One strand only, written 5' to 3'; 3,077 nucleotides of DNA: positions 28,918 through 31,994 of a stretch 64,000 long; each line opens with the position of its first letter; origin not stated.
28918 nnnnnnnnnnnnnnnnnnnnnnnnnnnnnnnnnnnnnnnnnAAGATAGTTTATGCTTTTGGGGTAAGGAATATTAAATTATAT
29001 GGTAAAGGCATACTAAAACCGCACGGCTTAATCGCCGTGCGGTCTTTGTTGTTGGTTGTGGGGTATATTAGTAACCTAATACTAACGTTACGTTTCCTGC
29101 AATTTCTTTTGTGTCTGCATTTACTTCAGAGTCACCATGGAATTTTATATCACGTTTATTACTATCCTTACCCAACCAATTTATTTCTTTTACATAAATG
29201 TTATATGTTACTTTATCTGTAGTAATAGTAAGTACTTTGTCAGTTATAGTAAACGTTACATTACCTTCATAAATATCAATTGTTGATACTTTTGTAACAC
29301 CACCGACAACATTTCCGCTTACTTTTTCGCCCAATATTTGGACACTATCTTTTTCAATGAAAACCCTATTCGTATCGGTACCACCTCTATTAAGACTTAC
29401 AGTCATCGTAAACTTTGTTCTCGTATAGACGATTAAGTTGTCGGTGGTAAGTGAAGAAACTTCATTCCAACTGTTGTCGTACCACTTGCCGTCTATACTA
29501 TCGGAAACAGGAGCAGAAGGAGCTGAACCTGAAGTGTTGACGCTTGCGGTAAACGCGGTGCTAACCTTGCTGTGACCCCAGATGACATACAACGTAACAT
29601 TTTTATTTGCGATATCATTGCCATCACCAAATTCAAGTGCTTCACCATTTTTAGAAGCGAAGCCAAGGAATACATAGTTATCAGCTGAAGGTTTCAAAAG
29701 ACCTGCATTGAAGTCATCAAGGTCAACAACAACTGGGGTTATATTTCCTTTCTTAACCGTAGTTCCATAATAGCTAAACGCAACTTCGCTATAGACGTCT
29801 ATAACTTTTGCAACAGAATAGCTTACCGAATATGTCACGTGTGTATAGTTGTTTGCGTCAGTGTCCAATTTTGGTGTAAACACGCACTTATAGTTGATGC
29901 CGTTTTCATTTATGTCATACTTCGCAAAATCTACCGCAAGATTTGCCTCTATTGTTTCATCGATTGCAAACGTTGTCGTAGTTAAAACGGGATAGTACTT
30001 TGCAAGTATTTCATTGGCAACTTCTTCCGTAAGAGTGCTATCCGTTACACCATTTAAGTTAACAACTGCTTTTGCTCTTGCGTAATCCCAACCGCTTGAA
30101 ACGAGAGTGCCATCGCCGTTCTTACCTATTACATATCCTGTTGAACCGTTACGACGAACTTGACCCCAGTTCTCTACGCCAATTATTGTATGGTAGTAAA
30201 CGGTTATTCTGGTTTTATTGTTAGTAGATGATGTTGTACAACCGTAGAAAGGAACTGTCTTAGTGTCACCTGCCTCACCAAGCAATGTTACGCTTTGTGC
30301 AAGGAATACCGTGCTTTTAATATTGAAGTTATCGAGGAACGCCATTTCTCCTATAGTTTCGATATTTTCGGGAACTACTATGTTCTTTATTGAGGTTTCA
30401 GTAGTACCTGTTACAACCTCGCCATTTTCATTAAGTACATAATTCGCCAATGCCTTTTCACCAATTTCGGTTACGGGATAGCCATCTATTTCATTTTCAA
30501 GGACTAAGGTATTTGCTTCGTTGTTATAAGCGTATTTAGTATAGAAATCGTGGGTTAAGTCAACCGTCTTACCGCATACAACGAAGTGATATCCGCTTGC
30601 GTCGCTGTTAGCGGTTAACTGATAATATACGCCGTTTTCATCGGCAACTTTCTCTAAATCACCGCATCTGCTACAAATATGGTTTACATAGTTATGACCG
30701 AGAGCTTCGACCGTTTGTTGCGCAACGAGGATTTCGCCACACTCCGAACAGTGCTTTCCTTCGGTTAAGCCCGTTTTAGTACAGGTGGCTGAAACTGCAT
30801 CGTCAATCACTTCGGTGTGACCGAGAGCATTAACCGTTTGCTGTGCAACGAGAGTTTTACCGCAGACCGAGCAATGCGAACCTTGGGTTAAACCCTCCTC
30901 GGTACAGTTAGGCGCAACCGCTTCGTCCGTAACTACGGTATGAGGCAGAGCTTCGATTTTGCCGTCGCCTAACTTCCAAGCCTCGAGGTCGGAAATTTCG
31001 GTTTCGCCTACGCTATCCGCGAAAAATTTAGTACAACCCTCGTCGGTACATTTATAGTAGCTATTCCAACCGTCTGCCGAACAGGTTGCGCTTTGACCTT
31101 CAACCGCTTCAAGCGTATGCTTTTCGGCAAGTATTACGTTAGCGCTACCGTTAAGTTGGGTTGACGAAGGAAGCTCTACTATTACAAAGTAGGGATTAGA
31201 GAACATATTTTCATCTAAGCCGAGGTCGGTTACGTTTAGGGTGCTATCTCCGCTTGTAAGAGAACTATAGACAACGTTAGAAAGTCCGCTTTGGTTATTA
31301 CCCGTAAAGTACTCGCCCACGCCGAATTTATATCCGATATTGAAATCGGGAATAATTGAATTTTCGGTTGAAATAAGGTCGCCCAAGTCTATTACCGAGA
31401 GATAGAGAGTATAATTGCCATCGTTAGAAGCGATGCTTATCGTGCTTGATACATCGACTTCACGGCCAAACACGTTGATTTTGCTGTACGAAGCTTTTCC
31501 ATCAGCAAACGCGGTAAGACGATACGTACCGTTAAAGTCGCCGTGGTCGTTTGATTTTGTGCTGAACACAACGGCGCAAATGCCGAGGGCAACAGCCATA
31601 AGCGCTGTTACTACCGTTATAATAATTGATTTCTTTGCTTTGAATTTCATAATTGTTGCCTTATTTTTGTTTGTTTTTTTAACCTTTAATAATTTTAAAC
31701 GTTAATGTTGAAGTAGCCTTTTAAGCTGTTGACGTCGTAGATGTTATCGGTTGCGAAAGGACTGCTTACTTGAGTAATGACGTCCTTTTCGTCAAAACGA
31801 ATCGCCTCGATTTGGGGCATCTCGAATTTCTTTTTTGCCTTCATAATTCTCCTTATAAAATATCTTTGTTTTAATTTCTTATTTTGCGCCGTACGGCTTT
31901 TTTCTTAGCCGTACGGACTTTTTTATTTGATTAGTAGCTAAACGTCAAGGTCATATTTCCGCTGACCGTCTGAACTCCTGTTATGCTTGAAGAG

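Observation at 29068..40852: Accessory island: 2,955-aa lipoprotein, a 49-aa micro-ORF and an 860-aa paralogue in one co-oriented unit, with no recognisable wall anchor or catalytic domain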

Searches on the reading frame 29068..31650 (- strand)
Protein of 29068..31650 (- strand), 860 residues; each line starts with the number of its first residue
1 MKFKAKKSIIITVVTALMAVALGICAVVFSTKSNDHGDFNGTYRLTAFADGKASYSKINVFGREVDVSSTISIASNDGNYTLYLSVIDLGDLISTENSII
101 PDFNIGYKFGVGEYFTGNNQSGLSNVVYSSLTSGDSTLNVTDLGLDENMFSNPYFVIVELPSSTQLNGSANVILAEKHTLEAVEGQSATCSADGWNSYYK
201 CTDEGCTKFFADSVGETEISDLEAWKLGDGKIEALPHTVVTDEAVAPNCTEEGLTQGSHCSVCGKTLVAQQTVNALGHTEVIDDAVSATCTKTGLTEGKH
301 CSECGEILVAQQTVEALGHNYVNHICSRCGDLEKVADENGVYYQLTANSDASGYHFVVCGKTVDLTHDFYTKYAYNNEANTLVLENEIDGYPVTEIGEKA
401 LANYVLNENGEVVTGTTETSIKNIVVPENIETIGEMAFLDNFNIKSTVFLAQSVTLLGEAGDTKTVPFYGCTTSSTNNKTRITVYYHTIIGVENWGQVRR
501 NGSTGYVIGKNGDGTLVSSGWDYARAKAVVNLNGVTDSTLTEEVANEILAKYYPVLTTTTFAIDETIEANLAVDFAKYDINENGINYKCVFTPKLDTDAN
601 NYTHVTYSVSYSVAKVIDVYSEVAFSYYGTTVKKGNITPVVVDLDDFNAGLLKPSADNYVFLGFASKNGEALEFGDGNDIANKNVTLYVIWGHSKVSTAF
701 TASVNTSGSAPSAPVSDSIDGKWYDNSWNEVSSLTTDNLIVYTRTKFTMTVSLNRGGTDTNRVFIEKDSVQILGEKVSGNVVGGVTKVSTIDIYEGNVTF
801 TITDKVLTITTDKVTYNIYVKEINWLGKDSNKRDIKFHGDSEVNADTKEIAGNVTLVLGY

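Call 6: search_protein_families(library=pfam, proteins=[window:29068-31650:-], max_evalue=1)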
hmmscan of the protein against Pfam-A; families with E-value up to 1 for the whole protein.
window:29068-31650:- (860 aa): 8 families
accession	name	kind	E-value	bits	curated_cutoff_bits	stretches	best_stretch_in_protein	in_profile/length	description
PF11087.14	PRD1_DD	-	0.0052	16.9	46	1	10-37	8-33/54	PRD1 phage membrane DNA delivery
PF11280.13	DUF3081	-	0.0096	16.1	25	1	337-380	21-64/77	Protein of unknown function (DUF3081)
PF13306.12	LRR_5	-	0.0099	16.2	27.7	1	419-450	79-109/127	BspA type Leucine rich repeat region (6 copies)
PF24973.1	EGF_LMN_ATRN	-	0.017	15.7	27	0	277-306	5-32/44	Laminin/attractin EGF domain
PF10367.15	zf-Vps39_C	-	0.083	12.9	24.7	0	254-267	6-19/41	Vacuolar sorting protein 39 C-terminal zinc finger domain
PF14803.11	Zn_ribbon_Nudix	-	0.13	12.6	25.6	0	299-330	1-29/34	Nudix N-terminal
PF11578.13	DUF3237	-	0.36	11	24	1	504-610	34-131/149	Protein of unknown function (DUF3237)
PF06221.18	zf-C2HC5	-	0.4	11.1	25.8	0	249-276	28-53/54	Putative zinc finger motif, C2HC5-type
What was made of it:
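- On BspA-type LRR proteins (Pfam LRR_5): Pfam LRR_5 gives only E = 0.0099 (16 bits against a cut-off of 27.7) on B and is not reported on A (call 6).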

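Call 7: search_protein_families(library=ncbifam, proteins=[window:29068-31650:-], max_evalue=1)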
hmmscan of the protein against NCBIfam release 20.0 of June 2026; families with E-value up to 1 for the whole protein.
window:29068-31650:- (860 aa): 2 families
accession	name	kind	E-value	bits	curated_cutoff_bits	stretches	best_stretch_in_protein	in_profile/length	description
NF047961.1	adhesin_HupY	equivalog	0.0062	14.6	1250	1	419-459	231-270/978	leucine-rich repeat adhesin HupY/LrrG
NF001629.0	PRK00415.1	equivalog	0.65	9.6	70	0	259-282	35-58/62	30S ribosomal protein S27e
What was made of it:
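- On S-layer / CWB2 / choline-binding wall-associated proteins: No Pfam or NCBIfam hits at E <= 1 (calls 6, 7).
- No SLH, CWB2 or other S-layer anchoring modules are present (calls 6, 7).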

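Call 17: search_solved_structures(query=window:29068-31650:-, max_evalue=1)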
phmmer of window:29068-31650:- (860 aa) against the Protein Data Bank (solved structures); distinct sequences matched with E-value up to 1: 3.
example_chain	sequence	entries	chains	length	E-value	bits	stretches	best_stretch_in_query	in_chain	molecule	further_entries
4fdw_A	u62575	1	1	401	0.088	13.9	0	418-456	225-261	leucine rich hypothetical protein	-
7fwf_A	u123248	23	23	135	0.13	13.4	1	390-464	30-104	Fatty acid-binding protein, adipocyte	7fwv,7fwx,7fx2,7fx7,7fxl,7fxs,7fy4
2l9c_A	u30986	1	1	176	0.4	11.8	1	302-389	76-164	Darcin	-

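Call 46: find_homologous_proteins(query=window:29068-31650:-, max_evalue=0.001)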
Query window:29068-31650:- (860 aa): 2285 proteins with E <= 0.001 among 8000 candidates; the best 120 are listed.
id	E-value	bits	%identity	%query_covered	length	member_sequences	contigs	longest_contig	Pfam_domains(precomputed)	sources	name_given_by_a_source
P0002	0.0e+0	1916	100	100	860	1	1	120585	-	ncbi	ncbi:MAG: hypothetical protein ACI4MS_07095 [Candidatus Coproplasma sp.]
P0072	2.0e-272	924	68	11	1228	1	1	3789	PF06750.19,PF25833.1,PF21910.3,PF00041.28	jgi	jgi:fibronectin type 3 domain-containing protein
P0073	2.5e-267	907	49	15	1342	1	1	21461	PF24973.2,PF00963.25,PF26486.1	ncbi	-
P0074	2.4e-229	782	38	72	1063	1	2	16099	PF02132.22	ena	-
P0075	5.8e-227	774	43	18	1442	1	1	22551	PF00404.25,PF24973.2,PF10367.16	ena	-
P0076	1.8e-213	729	60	10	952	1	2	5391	PF24973.2,PF16227.12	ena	-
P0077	3.6e-213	728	50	78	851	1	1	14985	-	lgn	-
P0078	9.1e-212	723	43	27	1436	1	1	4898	PF13306.13,PF24973.2,PF13855.13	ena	-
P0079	1.9e-207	709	67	11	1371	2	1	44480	-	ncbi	-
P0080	7.1e-205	701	49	15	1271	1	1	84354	PF00404.25,PF24973.2,PF24292.2,PF02368.25,PF00130.29,PF20370.3,PF22904.4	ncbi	-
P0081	1.1e-197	677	50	16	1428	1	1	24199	-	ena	-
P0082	3.8e-190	652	56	16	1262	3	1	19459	PF24973.2,PF17312.10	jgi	-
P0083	2.9e-183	629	46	15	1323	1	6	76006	PF06750.19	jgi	-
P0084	2.1e-181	623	38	24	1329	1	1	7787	-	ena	-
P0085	3.0e-174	599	45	20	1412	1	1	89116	PF00404.25,PF06750.19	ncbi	-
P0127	2.4e-128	448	46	62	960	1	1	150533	-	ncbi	ncbi:MAG: hypothetical protein ACI4MN_04700 [Candidatus Coproplasma sp.]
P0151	2.1e-118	415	41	58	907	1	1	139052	PF09479.17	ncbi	ncbi:MAG: InlB B-repeat-containing protein [Candidatus Coproplasma sp.]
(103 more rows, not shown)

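Call 47: find_encoding_contigs(protein=P0127, flank=10000, max_places=1)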
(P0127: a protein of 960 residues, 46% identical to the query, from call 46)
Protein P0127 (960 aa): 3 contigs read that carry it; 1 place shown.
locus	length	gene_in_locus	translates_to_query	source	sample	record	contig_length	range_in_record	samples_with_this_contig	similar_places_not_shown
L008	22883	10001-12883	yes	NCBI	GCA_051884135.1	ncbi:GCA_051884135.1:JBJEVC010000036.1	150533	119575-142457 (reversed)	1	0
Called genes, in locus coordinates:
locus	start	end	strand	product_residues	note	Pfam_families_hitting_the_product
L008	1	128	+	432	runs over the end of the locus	PF03572:Peptidase_S41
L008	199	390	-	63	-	-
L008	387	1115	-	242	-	PF01656:CbiA (weak), PF13614:AAA_31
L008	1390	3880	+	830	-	-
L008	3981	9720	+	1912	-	-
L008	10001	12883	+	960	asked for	-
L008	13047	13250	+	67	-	PF07873:YabP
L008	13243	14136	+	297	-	PF06898:YqfD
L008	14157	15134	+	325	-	PF01695:IstB_IS21 (weak), PF02562:PhoH, PF13604:AAA_30, PF13245:AAA_19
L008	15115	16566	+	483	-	PF07698:7TM-7TMR_HD (weak), PF01966:HD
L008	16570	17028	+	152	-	PF02130:YbeY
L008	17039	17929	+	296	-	PF00009:GTP_EFTU, PF00350:Dynamin_N (faint), PF01926:MMR_HSR1, PF02421:FeoB_N, PF03193:RsgA_GTPase (faint), PF04548:AIG1, PF10662:PduV-EutP (weak), PF07650:KH_2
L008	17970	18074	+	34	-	PF14006:YqzL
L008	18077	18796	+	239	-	PF11967:RecO_N, PF02565:RecO_C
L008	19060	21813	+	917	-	PF01326:PPDK_N, PF00391:PEP-utilizers, PF02896:PEP-utilizers_C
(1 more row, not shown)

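Call 48: find_encoding_contigs(protein=P0151, flank=10000, max_places=1)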
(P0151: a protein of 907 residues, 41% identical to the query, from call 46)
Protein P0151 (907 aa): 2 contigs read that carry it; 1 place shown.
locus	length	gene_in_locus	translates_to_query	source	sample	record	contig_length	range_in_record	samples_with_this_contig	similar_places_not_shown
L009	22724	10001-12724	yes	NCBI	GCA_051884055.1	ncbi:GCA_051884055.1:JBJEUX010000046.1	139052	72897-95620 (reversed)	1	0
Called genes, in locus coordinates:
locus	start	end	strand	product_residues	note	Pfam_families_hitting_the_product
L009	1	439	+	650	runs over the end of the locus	PF00724:Oxidored_FMN, PF01262:AlaDh_PNT_C (weak), PF01266:DAO (weak), PF07992:Pyr_redox_2, PF12831:FAD_oxidored (weak), PF13450:NAD_binding_8, PF13738:Pyr_redox_3 (weak), PF00070:Pyr_redox, +5 more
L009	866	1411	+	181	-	PF00440:TetR_N (weak)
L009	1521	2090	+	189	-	PF06897:DUF1269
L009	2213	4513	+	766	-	PF02837:Glyco_hydro_2_N (weak), PF22666:Glyco_hydro_2_N2 (weak), PF22820:TcaA_3rd_4th (faint), PF00703:Glyco_hydro_2, PF02836:Glyco_hydro_2_C, PF16355:DUF4982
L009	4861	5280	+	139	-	PF01047:MarR (weak), PF12802:MarR_2, PF24034:DUF7343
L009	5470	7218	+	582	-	PF00664:ABC_membrane, PF00005:ABC_tran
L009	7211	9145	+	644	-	PF00664:ABC_membrane, PF00005:ABC_tran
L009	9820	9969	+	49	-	-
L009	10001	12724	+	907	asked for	PF09479:Flg_new (faint)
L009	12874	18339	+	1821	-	-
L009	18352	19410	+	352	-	PF00924:MS_channel_2nd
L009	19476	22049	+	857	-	PF00072:Response_reg, PF00990:GGDEF, PF00563:EAL, PF00990:GGDEF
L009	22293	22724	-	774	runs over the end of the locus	-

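Call 49: find_encoding_contigs(protein=P0077, flank=10000, max_places=1)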
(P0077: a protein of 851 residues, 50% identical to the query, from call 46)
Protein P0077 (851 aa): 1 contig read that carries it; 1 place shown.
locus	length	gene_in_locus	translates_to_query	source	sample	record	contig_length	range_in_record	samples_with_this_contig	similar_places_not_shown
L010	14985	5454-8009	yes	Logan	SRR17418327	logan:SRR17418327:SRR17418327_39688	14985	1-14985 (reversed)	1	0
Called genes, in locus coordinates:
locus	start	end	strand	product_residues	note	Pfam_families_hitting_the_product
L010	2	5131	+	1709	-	?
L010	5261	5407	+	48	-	-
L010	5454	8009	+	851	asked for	-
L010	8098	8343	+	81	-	PF07873:YabP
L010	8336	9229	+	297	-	PF06898:YqfD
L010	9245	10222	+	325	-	PF01695:IstB_IS21 (weak), PF02562:PhoH, PF13604:AAA_30, PF13245:AAA_19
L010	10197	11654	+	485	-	PF07698:7TM-7TMR_HD (weak), PF08668:HDOD (faint), PF01966:HD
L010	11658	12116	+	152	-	PF02130:YbeY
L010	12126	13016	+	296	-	PF00350:Dynamin_N (faint), PF01926:MMR_HSR1, PF02421:FeoB_N, PF03193:RsgA_GTPase (faint), PF04548:AIG1, PF10662:PduV-EutP (weak), PF00009:GTP_EFTU, PF07650:KH_2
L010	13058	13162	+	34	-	PF14006:YqzL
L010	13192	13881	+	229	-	PF11967:RecO_N, PF02565:RecO_C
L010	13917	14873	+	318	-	-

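Call 83: search_protein_families(library=phrogs, proteins=[P0001, P0002, P0003], max_evalue=0.001)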
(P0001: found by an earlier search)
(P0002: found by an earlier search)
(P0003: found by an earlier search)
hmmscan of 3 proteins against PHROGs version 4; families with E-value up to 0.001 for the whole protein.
P0001 (2955 aa): 0 families

P0002 (860 aa): 0 families

P0003 (49 aa): 0 families

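Call 84: search_protein_families(library=padloc, proteins=[P0001, P0002, P0003], max_evalue=0.001)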
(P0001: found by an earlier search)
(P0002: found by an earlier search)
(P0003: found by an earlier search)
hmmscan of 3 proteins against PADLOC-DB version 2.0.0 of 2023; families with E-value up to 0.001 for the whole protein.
P0001 (2955 aa): 0 families

P0002 (860 aa): 0 families

P0003 (49 aa): 0 families
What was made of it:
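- Tried and rejected: Pfam, NCBIfam, PHROGs and PADLOC scans of A, B and C gave nothing above cut-off (calls 6, 7, 83, 84).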

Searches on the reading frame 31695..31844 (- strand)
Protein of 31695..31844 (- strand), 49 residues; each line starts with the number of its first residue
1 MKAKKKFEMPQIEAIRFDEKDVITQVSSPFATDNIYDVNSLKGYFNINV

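Call 6: search_protein_families(library=pfam, proteins=[window:31695-31844:-], max_evalue=1)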
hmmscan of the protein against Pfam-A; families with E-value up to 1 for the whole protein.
window:31695-31844:- (49 aa): 0 families

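Call 7: search_protein_families(library=ncbifam, proteins=[window:31695-31844:-], max_evalue=1)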
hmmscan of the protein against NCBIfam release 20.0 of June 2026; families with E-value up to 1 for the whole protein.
window:31695-31844:- (49 aa): 1 family
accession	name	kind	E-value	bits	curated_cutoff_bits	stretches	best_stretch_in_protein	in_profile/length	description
TIGR02086.1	IPMI_arch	subfamily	0.061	12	410.15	1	12-43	251-282/411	3-isopropylmalate dehydratase/homoaconitate hydratase family large subunit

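Call 57: find_homologous_proteins(query=A4, max_evalue=0.01)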
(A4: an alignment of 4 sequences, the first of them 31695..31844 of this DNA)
Query A4 (4 sequences) (49 aa, profile of the alignment): 7 proteins with E <= 0.01 among 11 candidates.
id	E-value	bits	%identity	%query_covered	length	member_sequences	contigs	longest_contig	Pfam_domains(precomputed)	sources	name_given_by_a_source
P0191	4.3e-25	105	47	100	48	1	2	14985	-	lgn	-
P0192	5.2e-25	105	49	100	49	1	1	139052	-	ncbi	ncbi:MAG: hypothetical protein ACI4MH_06820 [Candidatus Coproplasma sp.]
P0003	2.6e-24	102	100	100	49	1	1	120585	-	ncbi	ncbi:MAG: hypothetical protein ACI4MS_07100 [Candidatus Coproplasma sp.]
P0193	2.2e-21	93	51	100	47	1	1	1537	-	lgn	-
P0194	6.9e-21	91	45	100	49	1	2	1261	-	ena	-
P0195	3.5e-18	83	47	100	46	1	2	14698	-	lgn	-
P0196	1.4e-17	81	47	100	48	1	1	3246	-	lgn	-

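Call 83: search_protein_families(library=phrogs, proteins=[P0001, P0002, P0003], max_evalue=0.001)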
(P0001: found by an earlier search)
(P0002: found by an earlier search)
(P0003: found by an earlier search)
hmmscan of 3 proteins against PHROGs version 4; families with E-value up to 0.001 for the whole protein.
P0001 (2955 aa): 0 families

P0002 (860 aa): 0 families

P0003 (49 aa): 0 families

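Call 84: search_protein_families(library=padloc, proteins=[P0001, P0002, P0003], max_evalue=0.001)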
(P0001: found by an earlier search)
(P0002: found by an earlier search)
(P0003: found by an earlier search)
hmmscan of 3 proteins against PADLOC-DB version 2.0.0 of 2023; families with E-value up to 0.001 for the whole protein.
P0001 (2955 aa): 0 families

P0002 (860 aa): 0 families

P0003 (49 aa): 0 families
